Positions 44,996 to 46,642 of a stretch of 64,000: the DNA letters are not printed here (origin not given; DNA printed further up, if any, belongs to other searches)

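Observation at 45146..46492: Second RRE-bearing SPASM protein whose radical-SAM cysteine triad appears degenerate (Cx5C)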

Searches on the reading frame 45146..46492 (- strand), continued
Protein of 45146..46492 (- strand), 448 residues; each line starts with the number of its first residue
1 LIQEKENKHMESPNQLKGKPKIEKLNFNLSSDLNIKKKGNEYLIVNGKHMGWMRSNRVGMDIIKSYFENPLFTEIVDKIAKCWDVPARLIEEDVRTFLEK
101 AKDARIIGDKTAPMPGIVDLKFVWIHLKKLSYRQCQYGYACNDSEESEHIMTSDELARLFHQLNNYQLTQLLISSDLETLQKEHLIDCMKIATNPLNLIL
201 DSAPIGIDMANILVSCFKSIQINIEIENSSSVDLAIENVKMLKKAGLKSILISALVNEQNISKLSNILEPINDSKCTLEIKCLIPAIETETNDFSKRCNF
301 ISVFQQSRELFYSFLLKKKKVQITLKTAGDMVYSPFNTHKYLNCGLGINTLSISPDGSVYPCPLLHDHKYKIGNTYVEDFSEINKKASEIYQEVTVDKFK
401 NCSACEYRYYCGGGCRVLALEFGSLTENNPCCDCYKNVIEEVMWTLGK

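Call 39: find_homologous_proteins(query=P0014, max_evalue=1e-20)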
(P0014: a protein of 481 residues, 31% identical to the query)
Query P0014 (481 aa): 519 proteins with E <= 1e-20 among 8000 candidates; the best 120 are listed.
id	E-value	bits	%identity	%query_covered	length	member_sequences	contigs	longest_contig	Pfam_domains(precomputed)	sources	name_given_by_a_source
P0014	0.0e+0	1098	100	100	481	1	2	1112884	PF13186.12,PF04055.28,PF13353.12,PF05402.19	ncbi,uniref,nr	ncbi:Antilisterial bacteriocin subtilosin biosynthesis protein AlbA [Pelotomaculum schinkii]|uniref:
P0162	5.1e-77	278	35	92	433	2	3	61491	PF13186.12,PF04055.28,PF05402.19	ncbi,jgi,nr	ncbi:MAG: PqqD family peptide modification chaperone [Deltaproteobacteria bacterium]|nr:PqqD family 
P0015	6.3e-75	271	34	92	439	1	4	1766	PF13186.12,PF04055.28,PF13353.12,PF05402.19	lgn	-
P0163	5.1e-74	268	33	96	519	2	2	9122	PF13186.12,PF04055.28,PF13353.12,PF05402.19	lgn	-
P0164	2.1e-73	266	33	93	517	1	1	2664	PF13186.12,PF04055.28,PF13353.12,PF05402.19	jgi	jgi:radical SAM protein with 4Fe4S-binding SPASM domain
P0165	1.3e-71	260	34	96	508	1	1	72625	PF13186.12,PF04055.28,PF05402.19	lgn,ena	-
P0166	6.6e-71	257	33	97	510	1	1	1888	PF13186.12,PF04055.28,PF13353.12,PF05402.19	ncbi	-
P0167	2.9e-63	232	32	93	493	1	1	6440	PF13186.12,PF04055.28,PF13353.12,PF05402.19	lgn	-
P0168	6.1e-47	178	32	86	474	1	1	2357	PF13186.12,PF04055.28,PF13353.12,PF05402.19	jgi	jgi:radical SAM protein with 4Fe4S-binding SPASM domain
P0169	3.6e-43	166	27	91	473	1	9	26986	PF04055.28,PF13353.12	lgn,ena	-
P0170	4.3e-43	166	28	88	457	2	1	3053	PF13186.12,PF04055.28,PF13353.12,PF05402.19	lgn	-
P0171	4.8e-43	166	31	86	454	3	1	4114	PF13186.12,PF04055.28,PF13353.12,PF05402.19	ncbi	-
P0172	4.1e-42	163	28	93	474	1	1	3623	PF13186.12,PF04055.28,PF13353.12,PF05402.19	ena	-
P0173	1.7e-40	157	29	93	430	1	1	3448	PF13186.12,PF04055.28,PF13353.12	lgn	-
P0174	3.6e-40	156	28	92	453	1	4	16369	PF13186.12,PF04055.28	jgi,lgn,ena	-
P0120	6.0e-40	155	27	92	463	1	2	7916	PF13186.12,PF04055.28,PF13353.12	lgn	-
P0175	1.0e-39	155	27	93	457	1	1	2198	PF13186.12,PF04055.28,PF13353.12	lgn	-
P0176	1.4e-39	154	29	90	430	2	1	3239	PF13186.12,PF04055.28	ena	-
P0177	5.7e-39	152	27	93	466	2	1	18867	PF13186.12,PF04055.28,PF13353.12,PF05402.19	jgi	-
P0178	6.3e-39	152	28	88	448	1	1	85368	PF04055.28,PF13353.12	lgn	-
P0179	1.5e-38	151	28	92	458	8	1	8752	PF13186.12,PF04055.28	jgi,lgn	-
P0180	1.9e-38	150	27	94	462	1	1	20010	PF13186.12,PF04055.28,PF13353.12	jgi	jgi:radical SAM protein with 4Fe4S-binding SPASM domain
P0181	2.0e-38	150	26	91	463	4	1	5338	PF13186.12,PF04055.28,PF13353.12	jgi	jgi:radical SAM protein with 4Fe4S-binding SPASM domain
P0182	7.0e-38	149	27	89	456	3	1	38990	PF13186.12,PF04055.28,PF05402.19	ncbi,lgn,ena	-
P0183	8.6e-38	148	28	92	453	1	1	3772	PF13186.12,PF04055.28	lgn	-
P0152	1.3e-37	148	27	90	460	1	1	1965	PF13186.12,PF04055.28,PF13353.12,PF05402.19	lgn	-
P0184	5.7e-37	146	29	89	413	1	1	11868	PF13186.12,PF04055.28,PF13353.12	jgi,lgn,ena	-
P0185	1.3e-36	144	29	87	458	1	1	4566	PF13186.12,PF04055.28,PF13353.12,PF05402.19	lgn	-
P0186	2.4e-36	144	30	69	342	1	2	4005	PF13186.12,PF04055.28,PF13353.12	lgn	-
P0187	1.7e-35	141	27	90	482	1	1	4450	PF13186.12,PF04055.28,PF13353.12,PF05402.19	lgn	-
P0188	6.3e-35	139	34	70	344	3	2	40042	PF13186.12,PF04055.28,PF13353.12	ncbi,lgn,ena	-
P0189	1.7e-34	137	27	88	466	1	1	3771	PF13186.12,PF04055.28,PF05402.19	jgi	jgi:radical SAM protein with 4Fe4S-binding SPASM domain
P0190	2.0e-34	137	25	92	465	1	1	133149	PF13186.12,PF04055.28,PF13353.12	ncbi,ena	-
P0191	2.9e-34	137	27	88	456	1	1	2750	PF13186.12,PF04055.28,PF13353.12,PF05402.19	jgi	jgi:radical SAM protein with 4Fe4S-binding SPASM domain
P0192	3.6e-34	136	29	72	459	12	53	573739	PF13186.12,PF04055.28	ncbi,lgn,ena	-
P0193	3.9e-34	136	26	90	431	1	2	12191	PF13186.12,PF04055.28,PF13353.12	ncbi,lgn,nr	ncbi:MAG: radical SAM protein [Bdellovibrionota bacterium]|nr:radical SAM protein [Pseudomonadota ba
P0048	4.8e-34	136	26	89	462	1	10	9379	PF04055.28,PF13353.12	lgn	-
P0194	6.7e-34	135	26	89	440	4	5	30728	PF13186.12,PF04055.28,PF13353.12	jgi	-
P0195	9.3e-34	135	26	91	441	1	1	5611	PF13186.12,PF04055.28,PF13353.12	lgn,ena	-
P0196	1.2e-33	135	26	91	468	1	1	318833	PF13186.12,PF04055.28,PF13353.12,PF05402.19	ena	-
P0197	3.1e-33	133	28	93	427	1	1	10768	PF13186.12,PF04055.28,PF13353.12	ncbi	-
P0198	4.1e-33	133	25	87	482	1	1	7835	PF04055.28,PF13353.12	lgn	-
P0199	5.0e-33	133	27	91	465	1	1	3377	PF13186.12,PF04055.28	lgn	-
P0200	8.5e-33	132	26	87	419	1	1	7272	PF13186.12,PF04055.28,PF13353.12,PF05402.19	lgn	-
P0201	9.2e-32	128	26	90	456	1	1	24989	PF13186.12,PF04055.28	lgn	-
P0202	1.0e-31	128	25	89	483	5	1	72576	PF13186.12,PF04055.28,PF13353.12,PF05402.19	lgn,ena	-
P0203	1.1e-31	128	26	89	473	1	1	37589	PF13186.12,PF04055.28,PF13353.12,PF05402.19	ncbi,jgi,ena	jgi:radical SAM protein with 4Fe4S-binding SPASM domain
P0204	1.5e-31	128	32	70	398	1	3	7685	PF13186.12,PF04055.28,PF13353.12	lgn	-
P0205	1.7e-31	128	25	91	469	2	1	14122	PF13186.12,PF04055.28,PF13353.12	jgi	-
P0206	1.8e-31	127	29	74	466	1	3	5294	PF13186.12,PF04055.28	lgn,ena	-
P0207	2.2e-31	127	27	75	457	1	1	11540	PF13186.12,PF04055.28,PF13353.12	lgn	-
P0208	2.2e-31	127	30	71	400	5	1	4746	PF13186.12,PF04055.28,PF13353.12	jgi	-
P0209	2.5e-31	127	29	72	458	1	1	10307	PF13186.12,PF04055.28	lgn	-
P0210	2.9e-31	127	31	69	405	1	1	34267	PF13186.12,PF04055.28,PF13353.12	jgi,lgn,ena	-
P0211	3.5e-31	127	29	70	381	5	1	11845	PF13186.12,PF04055.28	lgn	-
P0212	3.9e-31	126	32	69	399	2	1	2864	PF13186.12,PF04055.28,PF13353.12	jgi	jgi:radical SAM protein with 4Fe4S-binding SPASM domain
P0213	4.2e-31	126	24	92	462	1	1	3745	PF13186.12,PF04055.28,PF13353.12,PF05402.19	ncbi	ncbi:MAG TPA: radical SAM protein [Blastocatellia bacterium]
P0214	4.7e-31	126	26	83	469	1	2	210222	PF13186.12,PF04055.28,PF13353.12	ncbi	ncbi:MAG: radical SAM protein [Acidobacteriaceae bacterium]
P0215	4.8e-31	126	27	86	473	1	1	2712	PF13186.12,PF04055.28,PF13353.12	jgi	-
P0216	5.6e-31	126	30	72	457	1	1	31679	PF13186.12,PF04055.28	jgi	-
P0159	6.1e-31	126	26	93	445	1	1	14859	PF13186.12,PF04055.28,PF13353.12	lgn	-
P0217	8.1e-31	125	31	69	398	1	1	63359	PF13186.12,PF04055.28,PF13353.12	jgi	jgi:Fe-coproporphyrin III synthase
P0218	8.7e-31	125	30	69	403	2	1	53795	PF13186.12,PF04055.28,PF13353.12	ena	-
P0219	9.1e-31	125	30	76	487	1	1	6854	PF13186.12,PF04055.28,PF13353.12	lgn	-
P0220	1.6e-30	124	31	69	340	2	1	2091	PF13186.12,PF04055.28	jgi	-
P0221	2.3e-30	124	27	91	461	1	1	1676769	PF13186.12,PF04055.28,PF05402.19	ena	-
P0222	2.4e-30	124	25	89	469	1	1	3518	PF13186.12,PF04055.28,PF13353.12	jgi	jgi:radical SAM protein with 4Fe4S-binding SPASM domain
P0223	2.4e-30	124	26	88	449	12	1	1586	PF13186.12,PF04055.28,PF13353.12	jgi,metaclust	metaclust:\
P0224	2.9e-30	123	24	89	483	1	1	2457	PF13186.12,PF04055.28,PF13353.12,PF05402.19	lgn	-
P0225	3.9e-30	123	27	86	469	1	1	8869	PF13186.12,PF04055.28,PF13353.12,PF05402.19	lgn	-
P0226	3.9e-30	123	24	91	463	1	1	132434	PF13186.12,PF04055.28,PF13353.12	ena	-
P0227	6.3e-30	122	29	69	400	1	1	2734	PF13186.12,PF04055.28,PF13353.12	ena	-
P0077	7.0e-30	122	26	83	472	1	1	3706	PF13186.12,PF04055.28,PF13353.12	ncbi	-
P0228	7.5e-30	122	26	92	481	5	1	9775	PF13186.12,PF04055.28,PF05402.19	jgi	jgi:radical SAM protein with 4Fe4S-binding SPASM domain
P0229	9.7e-30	122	24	90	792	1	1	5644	PF13489.13,PF08241.19,PF13847.13,PF06325.20,PF13186.12,PF13649.13,PF04055.28,PF13353.12,PF01135.26,PF01209.25,PF08242.19,PF05402.19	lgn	-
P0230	1.1e-29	122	29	72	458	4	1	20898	PF13186.12,PF04055.28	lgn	-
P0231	1.2e-29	121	26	92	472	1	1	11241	PF13186.12,PF04055.28,PF13353.12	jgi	jgi:radical SAM protein with 4Fe4S-binding SPASM domain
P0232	1.2e-29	121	25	92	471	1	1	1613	PF13186.12,PF04055.28,PF13353.12,PF05402.19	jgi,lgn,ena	jgi:AdoMet-dependent heme synthase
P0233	1.2e-29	121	27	89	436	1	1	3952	PF13186.12,PF04055.28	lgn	-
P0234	1.3e-29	121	24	88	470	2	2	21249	PF13186.12,PF04055.28,PF13353.12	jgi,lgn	jgi:radical SAM protein with 4Fe4S-binding SPASM domain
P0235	1.4e-29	121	28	68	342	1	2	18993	PF13186.12,PF04055.28,PF13353.12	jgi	jgi:radical SAM protein with 4Fe4S-binding SPASM domain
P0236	1.6e-29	121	25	88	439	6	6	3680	PF13186.12,PF04055.28,PF13353.12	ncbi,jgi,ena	jgi:radical SAM protein with 4Fe4S-binding SPASM domain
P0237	1.7e-29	121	27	90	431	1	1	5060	PF13186.12,PF04055.28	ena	-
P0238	2.4e-29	120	25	89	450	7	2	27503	PF13186.12,PF04055.28,PF05402.19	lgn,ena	-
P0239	3.6e-29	120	29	78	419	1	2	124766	PF13186.12,PF04055.28,PF13353.12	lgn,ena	-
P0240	3.7e-29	120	28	93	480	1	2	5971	PF13186.12,PF04055.28,PF13353.12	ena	-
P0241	3.7e-29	120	24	86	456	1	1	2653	PF13186.12,PF04055.28,PF05402.19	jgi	jgi:radical SAM protein with 4Fe4S-binding SPASM domain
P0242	4.6e-29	120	29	70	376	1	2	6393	PF13186.12,PF04055.28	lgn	-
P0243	4.8e-29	119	31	69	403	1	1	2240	PF13186.12,PF04055.28,PF13353.12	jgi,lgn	jgi:radical SAM protein with 4Fe4S-binding SPASM domain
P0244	8.4e-29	119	31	70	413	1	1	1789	PF13186.12,PF04055.28,PF13353.12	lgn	-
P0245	9.2e-29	119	30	69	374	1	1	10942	PF13186.12,PF04055.28,PF13353.12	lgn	-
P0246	1.0e-28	118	29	69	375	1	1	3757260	PF13186.12,PF04055.28,PF13353.12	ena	-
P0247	1.1e-28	118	29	71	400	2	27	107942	PF13186.12,PF04055.28,PF13353.12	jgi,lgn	jgi:radical SAM protein with 4Fe4S-binding SPASM domain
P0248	1.2e-28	118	27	73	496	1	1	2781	PF13186.12,PF04055.28,PF13353.12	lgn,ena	-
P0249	1.2e-28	118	27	73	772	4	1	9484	PF13186.12,PF04055.28,PF13353.12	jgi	-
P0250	1.2e-28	118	25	84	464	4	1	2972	PF13186.12,PF04055.28,PF13353.12,PF05402.19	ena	-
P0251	1.6e-28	118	30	70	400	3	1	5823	PF13186.12,PF04055.28,PF13353.12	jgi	-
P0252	1.8e-28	118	28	72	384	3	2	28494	PF13186.12,PF04055.28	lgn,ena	-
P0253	1.8e-28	118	24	92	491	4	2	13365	PF13186.12,PF04055.28,PF13353.12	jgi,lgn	jgi:radical SAM protein with 4Fe4S-binding SPASM domain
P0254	2.5e-28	117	30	69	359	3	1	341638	PF13186.12,PF04055.28,PF13353.12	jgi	jgi:radical SAM protein with 4Fe4S-binding SPASM domain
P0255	2.6e-28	117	27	72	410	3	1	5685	PF04055.28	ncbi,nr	ncbi:radical SAM protein [Candidatus Aminicenantes bacterium AC-335-L06]|nr:radical SAM protein [Can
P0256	3.0e-28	117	28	70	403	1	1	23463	PF13186.12,PF04055.28,PF13353.12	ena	-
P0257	3.3e-28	117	28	71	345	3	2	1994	PF13186.12,PF04055.28,PF13353.12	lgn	-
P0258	3.6e-28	117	31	70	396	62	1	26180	PF13186.12,PF04055.28,PF13353.12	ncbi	-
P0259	3.9e-28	116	30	70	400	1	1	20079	PF13186.12,PF04055.28,PF13353.12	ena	-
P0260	4.0e-28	116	25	88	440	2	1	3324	PF13186.12,PF04055.28,PF13353.12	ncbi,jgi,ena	-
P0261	4.1e-28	116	24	83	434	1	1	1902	PF13186.12,PF04055.28,PF13353.12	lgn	-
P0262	4.4e-28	116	26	72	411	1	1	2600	PF13186.12,PF04055.28,PF13353.12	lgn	-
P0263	4.8e-28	116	28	70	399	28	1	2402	PF13186.12,PF04055.28,PF13353.12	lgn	-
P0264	5.1e-28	116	29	72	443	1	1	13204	PF13186.12,PF04055.28,PF13353.12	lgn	-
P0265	5.3e-28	116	29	69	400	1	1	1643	PF13186.12,PF04055.28,PF13353.12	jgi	jgi:radical SAM protein with 4Fe4S-binding SPASM domain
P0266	7.2e-28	116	29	71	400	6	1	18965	PF13186.12,PF04055.28,PF13353.12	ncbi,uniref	ncbi:radical SAM protein [Methanoregula sp.]|uniref:radical SAM protein n=1 Tax=Methanoregula sp. Ta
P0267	8.5e-28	115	28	69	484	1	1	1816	PF13186.12,PF04055.28,PF13353.12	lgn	-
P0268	8.9e-28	115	30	70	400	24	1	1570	PF13186.12,PF04055.28,PF13353.12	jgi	jgi:radical SAM protein with 4Fe4S-binding SPASM domain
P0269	8.9e-28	115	30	69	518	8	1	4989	PF13186.12,PF04055.28,PF13353.12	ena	-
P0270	9.0e-28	115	29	70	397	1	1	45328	PF13186.12,PF04055.28,PF13353.12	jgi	jgi:Fe-coproporphyrin III synthase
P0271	1.4e-27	115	28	69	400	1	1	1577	PF13186.12,PF04055.28,PF13353.12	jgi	jgi:Fe-coproporphyrin III synthase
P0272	1.4e-27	115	29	69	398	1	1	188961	PF13186.12,PF04055.28,PF13353.12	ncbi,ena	-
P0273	1.4e-27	115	30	69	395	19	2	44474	PF13186.12,PF04055.28,PF13353.12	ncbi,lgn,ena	-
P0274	1.4e-27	115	30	70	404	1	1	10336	PF13186.12,PF04055.28,PF13353.12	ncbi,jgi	jgi:radical SAM protein with 4Fe4S-binding SPASM domain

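Call 41: find_encoding_contigs(protein=P0014, flank=8000, max_places=2)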
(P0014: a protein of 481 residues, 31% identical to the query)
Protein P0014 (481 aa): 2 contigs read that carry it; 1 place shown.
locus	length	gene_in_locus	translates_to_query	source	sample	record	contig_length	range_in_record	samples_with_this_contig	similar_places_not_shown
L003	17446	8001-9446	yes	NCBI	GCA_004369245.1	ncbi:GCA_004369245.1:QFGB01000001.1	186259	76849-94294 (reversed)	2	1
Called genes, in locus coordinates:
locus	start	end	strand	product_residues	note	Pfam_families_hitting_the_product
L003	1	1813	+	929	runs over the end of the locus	PF00133:tRNA-synt_1, PF09334:tRNA-synt_1g, PF01406:tRNA-synt_1e (weak), PF08264:Anticodon_1, PF06827:zf-FPG_IleRS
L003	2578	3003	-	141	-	-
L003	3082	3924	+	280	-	PF14689:SPOB_a (weak), PF02518:HATPase_c, PF14501:HATPase_c_5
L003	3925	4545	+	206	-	PF04647:AgrB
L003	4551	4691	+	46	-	-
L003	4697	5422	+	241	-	PF00072:Response_reg, PF04397:LytTR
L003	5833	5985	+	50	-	-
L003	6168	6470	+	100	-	-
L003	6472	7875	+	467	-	PF02310:B12-binding, PF04055:Radical_SAM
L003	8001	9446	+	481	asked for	PF05402:PqqD, PF04055:Radical_SAM, PF13353:Fer4_12, PF13186:SPASM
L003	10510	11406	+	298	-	-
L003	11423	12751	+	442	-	PF04055:Radical_SAM, PF13186:SPASM (weak)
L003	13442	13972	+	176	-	-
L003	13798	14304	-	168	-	PF13936:HTH_38 (faint)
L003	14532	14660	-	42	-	-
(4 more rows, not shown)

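Call 45: find_encoding_contigs(protein=P0162, flank=8000, max_places=2)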
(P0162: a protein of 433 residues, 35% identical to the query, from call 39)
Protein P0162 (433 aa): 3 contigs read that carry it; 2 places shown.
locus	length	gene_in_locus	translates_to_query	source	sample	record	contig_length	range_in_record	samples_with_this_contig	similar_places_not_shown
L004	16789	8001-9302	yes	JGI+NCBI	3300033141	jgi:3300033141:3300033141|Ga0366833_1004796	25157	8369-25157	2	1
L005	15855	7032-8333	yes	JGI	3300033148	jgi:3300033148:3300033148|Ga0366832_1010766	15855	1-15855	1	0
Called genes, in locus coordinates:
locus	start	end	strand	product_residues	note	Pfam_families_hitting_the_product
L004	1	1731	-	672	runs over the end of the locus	PF05170:AsmA, PF05359:DUF748, PF13116:YhdP (weak), PF05170:AsmA, PF13116:YhdP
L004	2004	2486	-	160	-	PF00149:Metallophos (weak), PF12850:Metallophos_2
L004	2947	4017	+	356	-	PF02615:Ldh_2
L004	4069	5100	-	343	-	PF00892:EamA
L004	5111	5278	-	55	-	-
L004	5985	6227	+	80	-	-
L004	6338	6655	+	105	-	-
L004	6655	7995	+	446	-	PF02310:B12-binding, PF04055:Radical_SAM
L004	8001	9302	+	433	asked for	PF05402:PqqD, PF04055:Radical_SAM, PF13186:SPASM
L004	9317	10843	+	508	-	PF02310:B12-binding, PF04055:Radical_SAM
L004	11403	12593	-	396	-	PF05977:MFS_3, PF13347:MFS_2 (weak), PF00083:Sugar_tr, PF07690:MFS_1, PF12832:MFS_1_like, PF07690:MFS_1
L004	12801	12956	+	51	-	-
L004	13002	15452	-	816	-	PF00403:HMA, PF00122:E1-E2_ATPase, PF00702:Hydrolase, PF08282:Hydrolase_3 (faint)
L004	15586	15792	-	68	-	PF00403:HMA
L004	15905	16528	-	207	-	PF13489:Methyltransf_23, PF01209:Ubie_methyltran, PF13847:Methyltransf_31, PF08241:Methyltransf_11, PF08242:Methyltransf_12, PF13649:Methyltransf_25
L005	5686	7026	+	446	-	PF02310:B12-binding, PF04055:Radical_SAM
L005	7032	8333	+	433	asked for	PF05402:PqqD, PF04055:Radical_SAM, PF13186:SPASM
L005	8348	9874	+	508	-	PF02310:B12-binding, PF04055:Radical_SAM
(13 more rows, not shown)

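Call 46: find_encoding_contigs(protein=P0165, flank=8000, max_places=2)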
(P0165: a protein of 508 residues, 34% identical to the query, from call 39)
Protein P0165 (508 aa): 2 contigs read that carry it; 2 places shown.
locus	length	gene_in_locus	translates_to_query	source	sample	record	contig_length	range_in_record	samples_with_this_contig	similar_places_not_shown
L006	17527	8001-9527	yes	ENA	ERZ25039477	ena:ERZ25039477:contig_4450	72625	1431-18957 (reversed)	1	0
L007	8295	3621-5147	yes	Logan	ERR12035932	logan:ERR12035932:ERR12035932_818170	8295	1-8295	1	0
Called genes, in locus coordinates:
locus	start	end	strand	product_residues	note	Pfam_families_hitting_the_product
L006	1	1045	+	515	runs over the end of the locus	PF13655:RVT_N, PF00078:RVT_1, PF08388:GIIM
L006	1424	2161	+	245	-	PF00078:RVT_1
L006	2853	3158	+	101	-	PF00078:RVT_1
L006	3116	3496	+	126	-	PF08388:GIIM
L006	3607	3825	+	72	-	-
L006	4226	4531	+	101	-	-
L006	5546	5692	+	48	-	-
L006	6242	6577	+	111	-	-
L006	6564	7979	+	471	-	PF02310:B12-binding, PF04055:Radical_SAM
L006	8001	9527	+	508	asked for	PF05402:PqqD, PF04055:Radical_SAM, PF13186:SPASM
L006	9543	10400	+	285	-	PF00005:ABC_tran, PF13304:AAA_21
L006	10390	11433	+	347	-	PF12679:ABC2_membrane_2, PF12698:ABC2_membrane_3, PF01061:ABC2_membrane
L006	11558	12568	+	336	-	-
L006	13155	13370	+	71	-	-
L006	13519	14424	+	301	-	PF13655:RVT_N, PF00078:RVT_1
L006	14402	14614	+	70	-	-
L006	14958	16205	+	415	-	PF00078:RVT_1, PF08388:GIIM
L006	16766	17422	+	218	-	PF00078:RVT_1 (faint), PF08388:GIIM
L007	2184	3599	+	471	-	PF02310:B12-binding, PF04055:Radical_SAM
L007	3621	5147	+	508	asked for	PF05402:PqqD, PF04055:Radical_SAM, PF13186:SPASM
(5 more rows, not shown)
